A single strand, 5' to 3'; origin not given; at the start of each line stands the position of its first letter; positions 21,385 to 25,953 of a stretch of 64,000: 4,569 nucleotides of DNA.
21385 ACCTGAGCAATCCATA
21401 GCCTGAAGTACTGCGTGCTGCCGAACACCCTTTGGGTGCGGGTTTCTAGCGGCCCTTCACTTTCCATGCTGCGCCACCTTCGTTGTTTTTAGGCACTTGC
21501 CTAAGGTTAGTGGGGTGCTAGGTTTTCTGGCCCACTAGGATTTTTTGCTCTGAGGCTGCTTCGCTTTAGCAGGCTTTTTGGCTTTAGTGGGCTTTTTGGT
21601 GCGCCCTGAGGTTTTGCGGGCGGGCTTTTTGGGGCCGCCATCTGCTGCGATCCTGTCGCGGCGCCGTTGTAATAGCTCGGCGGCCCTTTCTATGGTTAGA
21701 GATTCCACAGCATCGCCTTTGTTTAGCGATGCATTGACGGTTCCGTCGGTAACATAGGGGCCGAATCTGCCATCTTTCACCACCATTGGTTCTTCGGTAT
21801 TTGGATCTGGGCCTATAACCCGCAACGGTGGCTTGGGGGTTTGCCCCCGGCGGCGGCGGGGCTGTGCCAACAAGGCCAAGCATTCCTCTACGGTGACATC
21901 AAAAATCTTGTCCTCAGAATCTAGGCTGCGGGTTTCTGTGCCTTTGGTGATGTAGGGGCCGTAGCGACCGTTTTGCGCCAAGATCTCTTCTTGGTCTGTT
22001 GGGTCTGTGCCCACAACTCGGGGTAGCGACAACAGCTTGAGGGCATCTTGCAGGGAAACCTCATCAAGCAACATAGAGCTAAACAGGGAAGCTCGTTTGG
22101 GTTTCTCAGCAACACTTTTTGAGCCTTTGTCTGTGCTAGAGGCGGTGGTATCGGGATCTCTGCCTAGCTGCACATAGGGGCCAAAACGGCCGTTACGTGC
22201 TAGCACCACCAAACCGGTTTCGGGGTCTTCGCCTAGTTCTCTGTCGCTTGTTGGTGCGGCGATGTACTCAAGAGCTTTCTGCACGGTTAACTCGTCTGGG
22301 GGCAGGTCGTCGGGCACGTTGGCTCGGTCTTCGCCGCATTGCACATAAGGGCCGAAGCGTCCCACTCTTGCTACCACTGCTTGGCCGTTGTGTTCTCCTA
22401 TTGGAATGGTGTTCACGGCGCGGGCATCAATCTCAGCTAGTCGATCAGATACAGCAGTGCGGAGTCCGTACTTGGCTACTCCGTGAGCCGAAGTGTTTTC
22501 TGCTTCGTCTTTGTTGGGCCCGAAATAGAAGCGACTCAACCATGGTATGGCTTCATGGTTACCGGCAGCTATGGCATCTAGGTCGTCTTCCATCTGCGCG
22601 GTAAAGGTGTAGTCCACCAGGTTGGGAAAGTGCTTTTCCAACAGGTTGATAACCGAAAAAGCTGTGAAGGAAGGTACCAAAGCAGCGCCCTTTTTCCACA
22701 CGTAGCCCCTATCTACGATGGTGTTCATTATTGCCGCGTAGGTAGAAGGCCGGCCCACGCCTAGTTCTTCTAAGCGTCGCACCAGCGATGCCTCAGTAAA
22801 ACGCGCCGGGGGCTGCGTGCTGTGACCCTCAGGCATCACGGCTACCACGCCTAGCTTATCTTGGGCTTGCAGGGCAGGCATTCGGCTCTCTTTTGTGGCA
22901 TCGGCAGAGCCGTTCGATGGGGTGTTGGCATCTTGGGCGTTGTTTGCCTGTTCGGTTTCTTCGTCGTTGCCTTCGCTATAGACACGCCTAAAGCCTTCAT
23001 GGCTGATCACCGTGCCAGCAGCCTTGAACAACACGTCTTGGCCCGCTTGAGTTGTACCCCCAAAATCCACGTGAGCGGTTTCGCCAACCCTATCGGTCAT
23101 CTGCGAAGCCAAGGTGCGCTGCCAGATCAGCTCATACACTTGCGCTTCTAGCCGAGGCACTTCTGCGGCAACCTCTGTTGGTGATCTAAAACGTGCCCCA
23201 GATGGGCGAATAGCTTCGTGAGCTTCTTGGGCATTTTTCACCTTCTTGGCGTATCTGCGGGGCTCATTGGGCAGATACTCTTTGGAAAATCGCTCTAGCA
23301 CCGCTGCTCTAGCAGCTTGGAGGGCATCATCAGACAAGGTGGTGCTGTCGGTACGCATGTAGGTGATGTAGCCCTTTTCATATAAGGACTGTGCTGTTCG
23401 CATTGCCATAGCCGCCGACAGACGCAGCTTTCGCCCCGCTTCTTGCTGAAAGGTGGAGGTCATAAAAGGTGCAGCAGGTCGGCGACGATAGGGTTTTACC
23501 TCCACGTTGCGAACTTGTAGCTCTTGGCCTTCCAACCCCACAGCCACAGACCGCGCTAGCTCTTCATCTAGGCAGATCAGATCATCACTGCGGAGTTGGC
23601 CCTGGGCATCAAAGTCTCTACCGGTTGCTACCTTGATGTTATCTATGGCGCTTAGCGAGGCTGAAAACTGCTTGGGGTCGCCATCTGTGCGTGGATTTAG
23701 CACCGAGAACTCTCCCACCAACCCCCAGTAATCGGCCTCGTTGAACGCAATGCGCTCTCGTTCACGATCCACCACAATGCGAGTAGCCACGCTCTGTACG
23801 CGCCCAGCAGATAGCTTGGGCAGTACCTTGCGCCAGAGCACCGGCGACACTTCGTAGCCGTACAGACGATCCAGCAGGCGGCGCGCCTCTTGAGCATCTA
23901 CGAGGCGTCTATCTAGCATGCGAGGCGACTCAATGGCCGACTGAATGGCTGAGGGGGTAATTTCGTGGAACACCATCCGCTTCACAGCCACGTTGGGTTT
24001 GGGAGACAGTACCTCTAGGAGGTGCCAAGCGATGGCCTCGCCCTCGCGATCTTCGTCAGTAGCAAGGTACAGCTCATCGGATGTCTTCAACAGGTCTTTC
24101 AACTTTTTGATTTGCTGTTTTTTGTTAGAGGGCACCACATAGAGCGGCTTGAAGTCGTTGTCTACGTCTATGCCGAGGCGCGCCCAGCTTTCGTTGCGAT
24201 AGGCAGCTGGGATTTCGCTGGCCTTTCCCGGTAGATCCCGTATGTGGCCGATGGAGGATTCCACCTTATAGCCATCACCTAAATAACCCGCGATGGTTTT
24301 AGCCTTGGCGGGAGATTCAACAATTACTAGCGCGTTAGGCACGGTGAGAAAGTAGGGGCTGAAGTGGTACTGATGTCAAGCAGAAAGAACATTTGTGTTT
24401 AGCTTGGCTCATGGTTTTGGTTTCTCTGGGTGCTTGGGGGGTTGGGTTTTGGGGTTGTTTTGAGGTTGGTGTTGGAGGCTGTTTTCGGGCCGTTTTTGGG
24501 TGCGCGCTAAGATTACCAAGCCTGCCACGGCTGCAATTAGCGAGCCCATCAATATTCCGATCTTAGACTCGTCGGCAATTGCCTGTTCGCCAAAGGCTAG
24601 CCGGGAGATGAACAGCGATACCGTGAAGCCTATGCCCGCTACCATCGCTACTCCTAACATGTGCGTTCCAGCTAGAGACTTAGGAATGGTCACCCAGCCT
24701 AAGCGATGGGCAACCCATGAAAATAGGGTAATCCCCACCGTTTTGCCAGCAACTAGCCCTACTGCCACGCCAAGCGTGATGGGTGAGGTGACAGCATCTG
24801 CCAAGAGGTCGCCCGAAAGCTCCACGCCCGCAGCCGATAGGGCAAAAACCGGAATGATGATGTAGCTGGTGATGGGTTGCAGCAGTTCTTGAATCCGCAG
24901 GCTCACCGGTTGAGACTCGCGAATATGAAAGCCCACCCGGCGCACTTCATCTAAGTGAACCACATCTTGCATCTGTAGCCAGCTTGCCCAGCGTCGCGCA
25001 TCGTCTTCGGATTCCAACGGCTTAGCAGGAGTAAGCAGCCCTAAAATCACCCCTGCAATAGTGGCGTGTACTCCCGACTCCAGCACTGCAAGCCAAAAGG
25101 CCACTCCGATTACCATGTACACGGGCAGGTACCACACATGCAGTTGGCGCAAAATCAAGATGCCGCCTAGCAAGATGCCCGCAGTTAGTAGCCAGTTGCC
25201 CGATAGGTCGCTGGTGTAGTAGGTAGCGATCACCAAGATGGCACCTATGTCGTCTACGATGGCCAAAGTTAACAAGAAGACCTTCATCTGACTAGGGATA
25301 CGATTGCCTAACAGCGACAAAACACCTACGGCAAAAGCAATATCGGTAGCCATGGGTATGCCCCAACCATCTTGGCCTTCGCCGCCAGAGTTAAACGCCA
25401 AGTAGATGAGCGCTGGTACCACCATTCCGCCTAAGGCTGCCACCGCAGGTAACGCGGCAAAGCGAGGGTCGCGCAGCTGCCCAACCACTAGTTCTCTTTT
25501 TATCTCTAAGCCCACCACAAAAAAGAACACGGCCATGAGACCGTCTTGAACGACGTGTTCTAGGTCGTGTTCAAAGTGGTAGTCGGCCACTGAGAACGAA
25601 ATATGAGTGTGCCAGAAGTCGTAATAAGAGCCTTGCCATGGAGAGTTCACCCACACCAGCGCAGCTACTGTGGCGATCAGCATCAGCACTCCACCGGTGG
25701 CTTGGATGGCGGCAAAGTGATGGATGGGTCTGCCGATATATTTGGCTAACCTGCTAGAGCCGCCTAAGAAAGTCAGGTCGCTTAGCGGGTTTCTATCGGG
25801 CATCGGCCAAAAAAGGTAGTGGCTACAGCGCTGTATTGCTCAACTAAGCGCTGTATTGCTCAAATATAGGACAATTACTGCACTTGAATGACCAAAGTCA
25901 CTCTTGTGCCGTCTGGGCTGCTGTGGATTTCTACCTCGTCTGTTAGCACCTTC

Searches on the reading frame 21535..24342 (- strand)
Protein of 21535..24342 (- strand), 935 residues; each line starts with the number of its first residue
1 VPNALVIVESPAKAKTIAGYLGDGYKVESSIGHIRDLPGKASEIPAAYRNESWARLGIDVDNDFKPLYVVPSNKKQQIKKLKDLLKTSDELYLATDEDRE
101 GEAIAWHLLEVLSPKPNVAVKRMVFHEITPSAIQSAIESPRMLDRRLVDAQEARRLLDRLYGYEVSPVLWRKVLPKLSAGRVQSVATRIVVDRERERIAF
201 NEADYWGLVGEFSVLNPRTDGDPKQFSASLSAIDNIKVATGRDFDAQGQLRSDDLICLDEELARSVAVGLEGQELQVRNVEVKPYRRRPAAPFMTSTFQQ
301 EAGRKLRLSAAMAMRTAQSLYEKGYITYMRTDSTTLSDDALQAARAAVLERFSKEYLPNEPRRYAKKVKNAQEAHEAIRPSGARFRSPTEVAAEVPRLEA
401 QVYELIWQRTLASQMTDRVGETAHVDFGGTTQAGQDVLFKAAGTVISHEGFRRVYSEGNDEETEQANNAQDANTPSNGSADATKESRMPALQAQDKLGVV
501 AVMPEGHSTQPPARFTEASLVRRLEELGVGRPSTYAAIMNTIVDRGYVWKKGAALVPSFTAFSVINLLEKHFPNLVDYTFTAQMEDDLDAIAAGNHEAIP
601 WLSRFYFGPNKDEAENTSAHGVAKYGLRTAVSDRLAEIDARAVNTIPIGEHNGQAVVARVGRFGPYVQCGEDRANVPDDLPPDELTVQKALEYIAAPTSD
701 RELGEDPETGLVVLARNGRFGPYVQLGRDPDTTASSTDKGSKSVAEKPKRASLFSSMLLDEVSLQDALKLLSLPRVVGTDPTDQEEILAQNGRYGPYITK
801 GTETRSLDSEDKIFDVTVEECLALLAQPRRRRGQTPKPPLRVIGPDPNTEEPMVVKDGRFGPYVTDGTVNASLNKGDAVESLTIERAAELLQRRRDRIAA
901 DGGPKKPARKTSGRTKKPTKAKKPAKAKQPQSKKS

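Call 11: search_protein_families(library=ncbifam, proteins=[window:21535-24342:-], max_evalue=0.00001)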
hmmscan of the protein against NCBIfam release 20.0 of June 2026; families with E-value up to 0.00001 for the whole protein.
window:21535-24342:- (935 aa): 12 families
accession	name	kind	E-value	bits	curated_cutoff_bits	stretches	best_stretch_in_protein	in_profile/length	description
TIGR01051.1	topA_bact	equivalog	3.3e-226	753.1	456.4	1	5-678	1-629/632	type I DNA topoisomerase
NF006451.0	PRK08780.1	equivalog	1.1e-200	669.1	1265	2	1-671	1-616/824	DNA topoisomerase I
NF004966.0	PRK06319.1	equivalog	1.3e-140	470.1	868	1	1-596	1-560/862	DNA topoisomerase I/SWI domain fusion protein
TIGR01054.1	rgy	equivalog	2.2e-78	264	471.7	2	273-604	864-1164/1172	reverse gyrase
TIGR01057.1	topA_arch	equivalog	4e-62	210.3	458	3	484-595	437-547/618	DNA topoisomerase I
NF005829.0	PRK07726.1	subfamily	1.4e-59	202.5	597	1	22-598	31-578/669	DNA topoisomerase 3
NF005555.0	PRK07220.1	equivalog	5.8e-57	193.5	635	3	73-212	83-227/740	DNA topoisomerase I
NF004438.0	PRK05776.1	equivalog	1.9e-54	185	793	3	483-596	449-562/677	DNA topoisomerase I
NF011532.0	PRK14973.1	equivalog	5.7e-50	170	930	3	74-208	83-222/936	DNA topoisomerase I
TIGR01056.1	topB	subfamily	6.9e-48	163.6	515.75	1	14-597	23-581/706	DNA topoisomerase III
NF006032.0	PRK08173.1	equivalog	9e-34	116.3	1058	1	9-596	9-588/863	DNA topoisomerase III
NF011313.0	PRK14724.1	equivalog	4.1e-24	84.4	1088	1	23-569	38-580/988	DNA topoisomerase III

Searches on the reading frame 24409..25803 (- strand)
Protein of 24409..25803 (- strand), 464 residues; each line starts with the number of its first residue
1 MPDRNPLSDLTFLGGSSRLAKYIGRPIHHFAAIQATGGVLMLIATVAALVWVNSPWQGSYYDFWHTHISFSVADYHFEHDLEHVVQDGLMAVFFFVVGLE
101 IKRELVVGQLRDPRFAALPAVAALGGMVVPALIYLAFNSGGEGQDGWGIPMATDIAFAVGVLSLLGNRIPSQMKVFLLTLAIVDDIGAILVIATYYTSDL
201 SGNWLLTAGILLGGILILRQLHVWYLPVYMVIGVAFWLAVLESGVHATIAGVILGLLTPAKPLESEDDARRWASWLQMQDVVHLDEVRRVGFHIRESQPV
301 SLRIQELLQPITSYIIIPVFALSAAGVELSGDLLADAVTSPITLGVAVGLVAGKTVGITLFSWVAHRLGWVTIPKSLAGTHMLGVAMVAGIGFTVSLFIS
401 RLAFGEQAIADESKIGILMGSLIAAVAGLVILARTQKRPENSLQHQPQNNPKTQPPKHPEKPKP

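Call 11: search_protein_families(library=ncbifam, proteins=[window:24409-25803:-], max_evalue=0.00001)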
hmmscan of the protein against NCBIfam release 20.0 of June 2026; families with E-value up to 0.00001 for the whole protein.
window:24409-25803:- (464 aa): 5 families
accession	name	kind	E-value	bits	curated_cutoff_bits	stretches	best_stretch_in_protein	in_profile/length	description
NF007111.0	PRK09560.1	subfamily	5.7e-123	410.5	423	2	26-265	10-242/389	Na(+)/H(+) antiporter NhaA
NF007112.0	PRK09561.1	subfamily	2.5e-119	398.7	408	2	26-270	4-249/389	sodium/proton antiporter NhaA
TIGR00773.1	NhaA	equivalog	1.2e-118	396.4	254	1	31-431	2-373/374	Na+/H+ antiporter NhaA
NF011428.0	PRK14856.1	equivalog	4.6e-111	371.7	639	1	25-438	12-433/438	sodium/proton antiporter NhaA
NF011427.0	PRK14854.1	subfamily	5.8e-89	298.8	558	2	33-265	8-241/383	pH-dependent sodium/proton antiporter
